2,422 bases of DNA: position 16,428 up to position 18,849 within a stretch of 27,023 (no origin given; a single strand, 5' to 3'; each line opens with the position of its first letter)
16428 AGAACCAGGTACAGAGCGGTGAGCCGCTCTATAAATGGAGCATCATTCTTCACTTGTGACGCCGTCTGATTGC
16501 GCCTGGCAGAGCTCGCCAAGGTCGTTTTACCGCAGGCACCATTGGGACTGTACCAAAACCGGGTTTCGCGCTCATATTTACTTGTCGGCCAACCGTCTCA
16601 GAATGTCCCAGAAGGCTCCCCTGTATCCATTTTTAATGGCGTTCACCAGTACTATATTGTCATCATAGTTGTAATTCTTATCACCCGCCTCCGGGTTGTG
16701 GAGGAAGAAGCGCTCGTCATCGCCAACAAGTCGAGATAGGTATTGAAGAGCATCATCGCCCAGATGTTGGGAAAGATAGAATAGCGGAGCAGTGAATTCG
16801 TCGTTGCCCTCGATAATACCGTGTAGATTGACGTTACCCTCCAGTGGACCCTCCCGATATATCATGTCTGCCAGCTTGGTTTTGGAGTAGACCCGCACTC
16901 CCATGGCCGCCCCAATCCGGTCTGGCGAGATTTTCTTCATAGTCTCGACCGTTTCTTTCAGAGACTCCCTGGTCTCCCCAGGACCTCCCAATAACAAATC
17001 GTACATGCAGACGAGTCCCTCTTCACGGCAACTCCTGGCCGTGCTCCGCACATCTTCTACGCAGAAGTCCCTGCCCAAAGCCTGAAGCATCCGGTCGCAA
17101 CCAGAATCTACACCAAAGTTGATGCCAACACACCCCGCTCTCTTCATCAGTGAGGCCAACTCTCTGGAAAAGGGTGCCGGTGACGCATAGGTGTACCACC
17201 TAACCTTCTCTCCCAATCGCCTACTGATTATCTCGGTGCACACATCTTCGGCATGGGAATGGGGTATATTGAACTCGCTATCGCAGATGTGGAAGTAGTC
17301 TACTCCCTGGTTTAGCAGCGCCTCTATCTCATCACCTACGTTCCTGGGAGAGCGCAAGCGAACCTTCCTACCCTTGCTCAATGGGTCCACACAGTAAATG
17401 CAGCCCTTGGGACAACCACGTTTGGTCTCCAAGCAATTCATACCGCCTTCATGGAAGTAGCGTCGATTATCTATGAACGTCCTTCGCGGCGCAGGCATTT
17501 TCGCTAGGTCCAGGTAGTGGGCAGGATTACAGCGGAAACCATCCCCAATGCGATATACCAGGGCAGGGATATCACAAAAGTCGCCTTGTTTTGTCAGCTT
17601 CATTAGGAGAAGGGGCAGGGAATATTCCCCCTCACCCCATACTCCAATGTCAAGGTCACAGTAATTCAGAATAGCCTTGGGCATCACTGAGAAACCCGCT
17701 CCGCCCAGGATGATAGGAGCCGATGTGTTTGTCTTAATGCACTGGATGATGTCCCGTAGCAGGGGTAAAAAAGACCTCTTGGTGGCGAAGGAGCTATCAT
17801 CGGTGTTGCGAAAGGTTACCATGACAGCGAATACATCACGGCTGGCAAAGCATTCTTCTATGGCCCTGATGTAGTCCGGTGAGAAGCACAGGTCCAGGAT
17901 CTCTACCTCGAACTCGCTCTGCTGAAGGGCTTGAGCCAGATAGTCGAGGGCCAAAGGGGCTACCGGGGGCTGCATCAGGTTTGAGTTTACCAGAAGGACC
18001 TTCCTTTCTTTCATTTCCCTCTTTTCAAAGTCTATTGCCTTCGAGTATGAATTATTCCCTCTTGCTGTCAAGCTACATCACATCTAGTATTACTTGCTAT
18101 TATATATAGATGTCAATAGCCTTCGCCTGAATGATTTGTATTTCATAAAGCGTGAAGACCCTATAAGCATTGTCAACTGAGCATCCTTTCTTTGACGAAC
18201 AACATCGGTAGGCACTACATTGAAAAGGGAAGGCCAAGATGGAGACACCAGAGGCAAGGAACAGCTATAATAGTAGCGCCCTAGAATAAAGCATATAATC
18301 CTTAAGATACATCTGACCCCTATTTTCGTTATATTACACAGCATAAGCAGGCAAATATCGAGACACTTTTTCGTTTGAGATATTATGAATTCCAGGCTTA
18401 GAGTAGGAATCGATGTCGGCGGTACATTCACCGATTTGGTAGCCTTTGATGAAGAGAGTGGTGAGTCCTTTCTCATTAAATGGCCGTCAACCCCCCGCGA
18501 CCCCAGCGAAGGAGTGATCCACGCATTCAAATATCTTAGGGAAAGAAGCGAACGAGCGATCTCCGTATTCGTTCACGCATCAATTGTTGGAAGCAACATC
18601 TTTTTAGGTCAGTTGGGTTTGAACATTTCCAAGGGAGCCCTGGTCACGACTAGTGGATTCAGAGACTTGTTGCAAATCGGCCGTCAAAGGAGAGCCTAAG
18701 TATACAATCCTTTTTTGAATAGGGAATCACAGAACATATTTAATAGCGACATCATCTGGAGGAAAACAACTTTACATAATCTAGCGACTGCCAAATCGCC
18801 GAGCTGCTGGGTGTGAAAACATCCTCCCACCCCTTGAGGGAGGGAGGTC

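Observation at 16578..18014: Orphan TsrM-like B12 radical SAM methylase in an aromatic-catabolism neighbourhood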

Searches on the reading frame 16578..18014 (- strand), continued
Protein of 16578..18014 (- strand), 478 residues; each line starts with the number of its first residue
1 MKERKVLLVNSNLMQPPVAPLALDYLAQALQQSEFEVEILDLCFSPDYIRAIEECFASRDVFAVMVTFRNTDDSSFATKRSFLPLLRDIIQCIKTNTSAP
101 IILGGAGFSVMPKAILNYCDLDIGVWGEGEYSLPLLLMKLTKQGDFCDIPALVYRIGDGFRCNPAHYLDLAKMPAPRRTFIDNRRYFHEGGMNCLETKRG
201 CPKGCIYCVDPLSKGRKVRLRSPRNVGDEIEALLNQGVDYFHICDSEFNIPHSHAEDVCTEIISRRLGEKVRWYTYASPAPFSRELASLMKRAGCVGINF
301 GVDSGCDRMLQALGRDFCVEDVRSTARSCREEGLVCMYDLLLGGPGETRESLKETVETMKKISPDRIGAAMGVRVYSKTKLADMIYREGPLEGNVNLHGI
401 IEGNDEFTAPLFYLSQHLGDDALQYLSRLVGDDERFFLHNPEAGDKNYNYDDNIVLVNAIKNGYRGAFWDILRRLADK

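Call 60: fold_search(model_id=the predicted structure, library=pdb)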
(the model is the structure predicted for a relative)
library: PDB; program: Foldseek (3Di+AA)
matches with E <= 10: 1921; with E <= 0.001: 238
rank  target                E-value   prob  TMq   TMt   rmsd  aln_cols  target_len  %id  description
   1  6wtf_A                4.9e-43  1.00  0.93  0.82   3.0       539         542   31  Structure of radical S-adenosylmethionine methyltransferase, TsrM, from Kitasatospora setae with tryptophan substrate  (released 2020-12-23)
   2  6wte_B                1.1e-42  1.00  0.89  0.81   3.8       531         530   30  Structure of radical S-adenosylmethionine methyltransferase, TsrM, from Kitasatospora setae with cobalamin and [4Fe-4S (released 2020-12-23)
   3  6wte_A                1.9e-42  1.00  0.91  0.77   3.6       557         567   30  Structure of radical S-adenosylmethionine methyltransferase, TsrM, from Kitasatospora setae with cobalamin and [4Fe-4S (released 2020-12-23)
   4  6wtf_B                4.3e-42  1.00  0.92  0.82   3.7       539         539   31  Structure of radical S-adenosylmethionine methyltransferase, TsrM, from Kitasatospora setae with tryptophan substrate  (released 2020-12-23)
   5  9ccb                  8.8e-23  1.00  0.66  0.75   7.3       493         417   17  X-ray crystal structure of methyl-coenzyme M reductase glutamine methylase (MgmA) from Methanothermobacter marburgensis  (released 2025-01-01)
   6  6fd2_A                3.6e-22  1.00  0.69  0.72   7.4       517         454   20  Radical SAM 1,2-diol dehydratase AprD4 in complex with its substrate paromamine (released 2018-01-17)
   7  6fd2_B                1.8e-21  1.00  0.65  0.68   4.1       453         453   19  Radical SAM 1,2-diol dehydratase AprD4 in complex with its substrate paromamine (released 2018-01-17)
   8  9n1b                  5.2e-21  1.00  0.67  0.52   8.5       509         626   16  Crystal structure of CysS from Corallococcus sp. CA054B with 5'-deoxyadenosine, methionine, and pantetheinylated 3-metho (released 2026-01-28)
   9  7kdx_B                1.2e-20  1.00  0.67  0.50   5.5       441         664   18  Crystal structure of Streptomyces tokunonesis TokK with hydroxycobalamin, 5'-deoxyadenosine, and methionine (released 2022-01-12)
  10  9n1d                  1.2e-20  1.00  0.64  0.50   5.3       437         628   18  Crystal structure of CysS from Corallococcus sp. CA054B with 5'-deoxyadenosine and methionine bound (released 2026-01-28)
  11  9n1c                  1.4e-20  1.00  0.65  0.51   8.8       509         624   17  Crystal structure of CysS from Corallococcus sp. CA054B with 5'-deoxyadenosine, methionine, and pantetheinylated 3-ethox (released 2026-01-28)
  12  7kdy_A                6.7e-20  1.00  0.66  0.49   5.8       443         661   18  Crystal structure of Streptomyces tokunonesis TokK with hydroxycobalamin, 5'-deoxyadenosine, methionine, and (2R)-pant (released 2022-01-12)
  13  5ul2                  8.9e-20  1.00  0.69  0.47   4.7       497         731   18  Structure of Apo, SeMet-labeled Cobalamin-dependent S-adenosylmethionine radical enzyme OxsB (released 2017-04-19)
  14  5ul3                  9.9e-20  1.00  0.69  0.47   4.7       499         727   17  Structure of Cobalamin-dependent S-adenosylmethionine radical enzyme OxsB with aqua-cobalamin bound (released 2017-04-19)
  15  5ul4                  1.2e-19  1.00  0.70  0.48   4.1       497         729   18  Structure of Cobalamin-dependent S-adenosylmethionine radical enzyme OxsB with aqua-cobalamin and S-adenosylmethionine b (released 2017-04-19)
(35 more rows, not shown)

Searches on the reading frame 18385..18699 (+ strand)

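Call 9: search_protein_families(library=pfam, proteins=[window:18385-18699:+], max_evalue=0.001)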
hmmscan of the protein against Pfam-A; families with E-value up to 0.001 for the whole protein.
window:18385-18699:+ (104 aa): 1 family
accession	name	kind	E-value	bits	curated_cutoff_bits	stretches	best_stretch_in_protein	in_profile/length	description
PF05378.19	Hydant_A_N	-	1.4e-22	80.7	25.2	1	6-103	1-98/176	Hydantoinase/oxoprolinase N-terminal region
